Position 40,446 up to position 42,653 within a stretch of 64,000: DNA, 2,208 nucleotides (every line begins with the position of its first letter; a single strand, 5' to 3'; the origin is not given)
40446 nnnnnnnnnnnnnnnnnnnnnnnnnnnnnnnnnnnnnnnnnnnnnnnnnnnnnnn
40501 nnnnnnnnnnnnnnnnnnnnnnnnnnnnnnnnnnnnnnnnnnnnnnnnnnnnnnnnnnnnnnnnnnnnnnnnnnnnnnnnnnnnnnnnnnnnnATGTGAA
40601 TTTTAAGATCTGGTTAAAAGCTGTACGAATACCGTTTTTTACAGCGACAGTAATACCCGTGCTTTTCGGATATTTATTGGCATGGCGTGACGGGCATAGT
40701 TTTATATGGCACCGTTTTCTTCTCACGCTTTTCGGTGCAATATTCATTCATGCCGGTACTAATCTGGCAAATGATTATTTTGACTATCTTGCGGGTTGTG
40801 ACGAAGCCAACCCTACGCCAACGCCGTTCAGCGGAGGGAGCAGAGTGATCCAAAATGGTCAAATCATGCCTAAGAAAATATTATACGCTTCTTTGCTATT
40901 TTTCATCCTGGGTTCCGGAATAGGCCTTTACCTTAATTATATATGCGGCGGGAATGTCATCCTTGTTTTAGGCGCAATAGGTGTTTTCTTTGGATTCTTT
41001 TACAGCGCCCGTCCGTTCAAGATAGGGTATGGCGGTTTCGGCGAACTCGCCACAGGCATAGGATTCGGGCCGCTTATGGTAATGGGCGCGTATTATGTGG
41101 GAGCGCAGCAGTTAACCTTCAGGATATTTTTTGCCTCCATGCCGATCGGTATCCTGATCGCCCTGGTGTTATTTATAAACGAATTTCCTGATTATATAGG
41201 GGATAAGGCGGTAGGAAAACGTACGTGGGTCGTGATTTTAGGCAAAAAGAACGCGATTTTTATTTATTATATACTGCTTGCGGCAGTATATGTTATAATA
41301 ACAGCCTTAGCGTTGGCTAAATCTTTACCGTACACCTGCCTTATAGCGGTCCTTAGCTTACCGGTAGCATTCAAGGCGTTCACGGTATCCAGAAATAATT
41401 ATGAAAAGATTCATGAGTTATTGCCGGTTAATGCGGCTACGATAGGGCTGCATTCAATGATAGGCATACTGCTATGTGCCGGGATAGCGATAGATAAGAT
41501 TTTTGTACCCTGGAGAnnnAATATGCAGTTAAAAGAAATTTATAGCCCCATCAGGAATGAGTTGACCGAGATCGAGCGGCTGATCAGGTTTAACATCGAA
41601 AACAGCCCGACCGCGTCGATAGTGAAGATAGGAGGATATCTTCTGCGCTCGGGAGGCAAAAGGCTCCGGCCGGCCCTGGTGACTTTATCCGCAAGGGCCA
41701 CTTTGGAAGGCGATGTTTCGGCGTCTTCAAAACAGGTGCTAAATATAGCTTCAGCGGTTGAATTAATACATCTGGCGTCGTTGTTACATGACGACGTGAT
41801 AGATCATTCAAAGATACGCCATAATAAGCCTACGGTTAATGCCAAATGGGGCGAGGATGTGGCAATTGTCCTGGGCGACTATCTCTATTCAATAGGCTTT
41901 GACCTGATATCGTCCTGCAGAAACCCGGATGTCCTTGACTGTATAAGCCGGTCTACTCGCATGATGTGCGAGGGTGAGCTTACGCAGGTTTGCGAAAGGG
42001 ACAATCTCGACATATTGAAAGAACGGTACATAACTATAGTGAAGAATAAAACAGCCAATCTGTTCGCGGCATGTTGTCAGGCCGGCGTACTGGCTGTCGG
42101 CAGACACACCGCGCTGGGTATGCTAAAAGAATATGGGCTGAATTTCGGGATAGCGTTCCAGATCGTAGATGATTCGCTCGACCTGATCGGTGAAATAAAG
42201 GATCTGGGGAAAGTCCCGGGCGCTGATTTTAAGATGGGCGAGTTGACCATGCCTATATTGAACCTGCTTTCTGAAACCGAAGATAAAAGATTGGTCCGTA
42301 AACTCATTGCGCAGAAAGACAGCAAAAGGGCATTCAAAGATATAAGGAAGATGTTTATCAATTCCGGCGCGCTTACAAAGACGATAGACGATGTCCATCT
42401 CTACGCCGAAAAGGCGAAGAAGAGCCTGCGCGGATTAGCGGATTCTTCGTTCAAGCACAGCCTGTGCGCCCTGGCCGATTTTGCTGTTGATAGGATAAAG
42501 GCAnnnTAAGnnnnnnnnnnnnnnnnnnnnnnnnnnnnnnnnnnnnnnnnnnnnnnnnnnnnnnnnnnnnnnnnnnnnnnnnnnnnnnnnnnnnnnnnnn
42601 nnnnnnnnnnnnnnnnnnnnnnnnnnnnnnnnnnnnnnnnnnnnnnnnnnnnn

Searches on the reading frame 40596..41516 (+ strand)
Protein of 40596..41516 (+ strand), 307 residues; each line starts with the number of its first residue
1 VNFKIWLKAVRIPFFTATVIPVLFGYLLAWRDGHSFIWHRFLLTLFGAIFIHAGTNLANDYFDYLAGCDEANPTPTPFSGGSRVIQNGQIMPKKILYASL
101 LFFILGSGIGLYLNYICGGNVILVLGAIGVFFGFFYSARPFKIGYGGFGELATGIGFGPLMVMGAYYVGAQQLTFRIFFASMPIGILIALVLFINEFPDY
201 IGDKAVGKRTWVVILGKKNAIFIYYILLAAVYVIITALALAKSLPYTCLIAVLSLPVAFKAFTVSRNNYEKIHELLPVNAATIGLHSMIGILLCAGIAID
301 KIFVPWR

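Call 93: search_protein_families(library=pfam, proteins=[window:40596-41516:+], max_evalue=0.00001)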
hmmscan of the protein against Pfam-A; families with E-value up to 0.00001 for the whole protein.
window:40596-41516:+ (307 aa): 1 family
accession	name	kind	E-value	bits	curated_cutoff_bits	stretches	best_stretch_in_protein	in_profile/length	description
PF01040.23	UbiA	-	3.8e-32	112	34.2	1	19-273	2-241/250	UbiA prenyltransferase family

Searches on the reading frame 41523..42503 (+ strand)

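Call 93: search_protein_families(library=pfam, proteins=[window:41523-42503:+], max_evalue=0.00001)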
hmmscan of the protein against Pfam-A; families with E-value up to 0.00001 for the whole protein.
window:41523-42503:+ (327 aa): 1 family
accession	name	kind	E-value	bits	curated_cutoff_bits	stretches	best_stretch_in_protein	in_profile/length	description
PF00348.22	polyprenyl_synt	-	7.5e-66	222.3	27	1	34-269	5-241/251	Polyprenyl synthetase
